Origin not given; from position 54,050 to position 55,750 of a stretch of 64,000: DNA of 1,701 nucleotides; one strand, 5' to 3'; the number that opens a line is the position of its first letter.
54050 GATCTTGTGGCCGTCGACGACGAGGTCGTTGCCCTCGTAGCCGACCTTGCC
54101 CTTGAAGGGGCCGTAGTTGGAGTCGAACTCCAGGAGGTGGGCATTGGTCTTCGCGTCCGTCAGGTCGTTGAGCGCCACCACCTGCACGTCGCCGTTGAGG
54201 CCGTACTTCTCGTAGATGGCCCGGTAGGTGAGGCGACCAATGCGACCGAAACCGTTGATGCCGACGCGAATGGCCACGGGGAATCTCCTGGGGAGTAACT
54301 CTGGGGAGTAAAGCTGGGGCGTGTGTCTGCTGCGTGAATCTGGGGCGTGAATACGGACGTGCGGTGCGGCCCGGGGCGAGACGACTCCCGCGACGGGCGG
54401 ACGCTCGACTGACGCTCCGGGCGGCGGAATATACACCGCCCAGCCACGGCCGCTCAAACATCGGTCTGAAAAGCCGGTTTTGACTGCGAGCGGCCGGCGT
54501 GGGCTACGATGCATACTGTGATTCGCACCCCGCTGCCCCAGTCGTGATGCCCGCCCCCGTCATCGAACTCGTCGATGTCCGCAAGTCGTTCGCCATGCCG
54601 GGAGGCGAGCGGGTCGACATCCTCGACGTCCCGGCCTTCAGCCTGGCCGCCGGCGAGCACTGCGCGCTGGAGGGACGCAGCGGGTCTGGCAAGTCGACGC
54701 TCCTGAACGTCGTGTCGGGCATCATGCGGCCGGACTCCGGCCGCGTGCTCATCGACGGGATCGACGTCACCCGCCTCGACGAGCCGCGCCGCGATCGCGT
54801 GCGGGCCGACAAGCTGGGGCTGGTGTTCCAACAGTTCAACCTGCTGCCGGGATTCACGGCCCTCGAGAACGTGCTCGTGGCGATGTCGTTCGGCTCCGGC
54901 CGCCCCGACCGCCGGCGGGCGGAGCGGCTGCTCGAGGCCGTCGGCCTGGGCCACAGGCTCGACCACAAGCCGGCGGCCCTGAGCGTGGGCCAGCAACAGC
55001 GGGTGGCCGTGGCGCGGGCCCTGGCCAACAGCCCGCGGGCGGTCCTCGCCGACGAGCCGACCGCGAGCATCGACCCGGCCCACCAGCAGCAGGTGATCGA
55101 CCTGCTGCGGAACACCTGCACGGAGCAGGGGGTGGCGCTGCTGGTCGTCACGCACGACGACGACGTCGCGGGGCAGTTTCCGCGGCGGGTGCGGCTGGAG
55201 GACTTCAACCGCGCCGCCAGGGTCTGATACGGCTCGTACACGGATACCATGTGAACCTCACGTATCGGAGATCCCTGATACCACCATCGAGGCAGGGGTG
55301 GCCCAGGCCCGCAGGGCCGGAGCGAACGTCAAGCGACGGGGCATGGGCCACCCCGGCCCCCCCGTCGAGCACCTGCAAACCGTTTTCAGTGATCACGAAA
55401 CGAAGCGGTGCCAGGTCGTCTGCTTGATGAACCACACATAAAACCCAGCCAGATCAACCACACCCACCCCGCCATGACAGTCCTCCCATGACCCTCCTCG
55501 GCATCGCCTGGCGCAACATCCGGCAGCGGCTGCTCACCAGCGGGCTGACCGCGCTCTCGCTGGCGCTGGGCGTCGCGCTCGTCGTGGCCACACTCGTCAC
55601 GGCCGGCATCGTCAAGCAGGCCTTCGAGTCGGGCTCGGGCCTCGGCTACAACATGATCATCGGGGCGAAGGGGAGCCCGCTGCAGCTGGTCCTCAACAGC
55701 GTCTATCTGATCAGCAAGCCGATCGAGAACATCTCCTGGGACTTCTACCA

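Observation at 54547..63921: Candidate uncharacterised envelope system: MacB-type ABC pair, CPFC helical-repeat proteins, twin di-Cys DUF3299-like proteins and DUF4239/UrtA-like/AIM24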

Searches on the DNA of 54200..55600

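Call 47: search_rna_families(source=window, start=54200, end=55600, threshold=evalue, max_evalue=1)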
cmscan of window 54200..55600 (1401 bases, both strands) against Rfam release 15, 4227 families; matches with E-value up to 1: 1.
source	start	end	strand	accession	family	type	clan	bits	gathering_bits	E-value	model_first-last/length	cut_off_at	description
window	55110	55175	-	RF01781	ASdes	Gene; sRNA;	-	19.6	40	0.19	1-68/68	no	ASdes TB sRNA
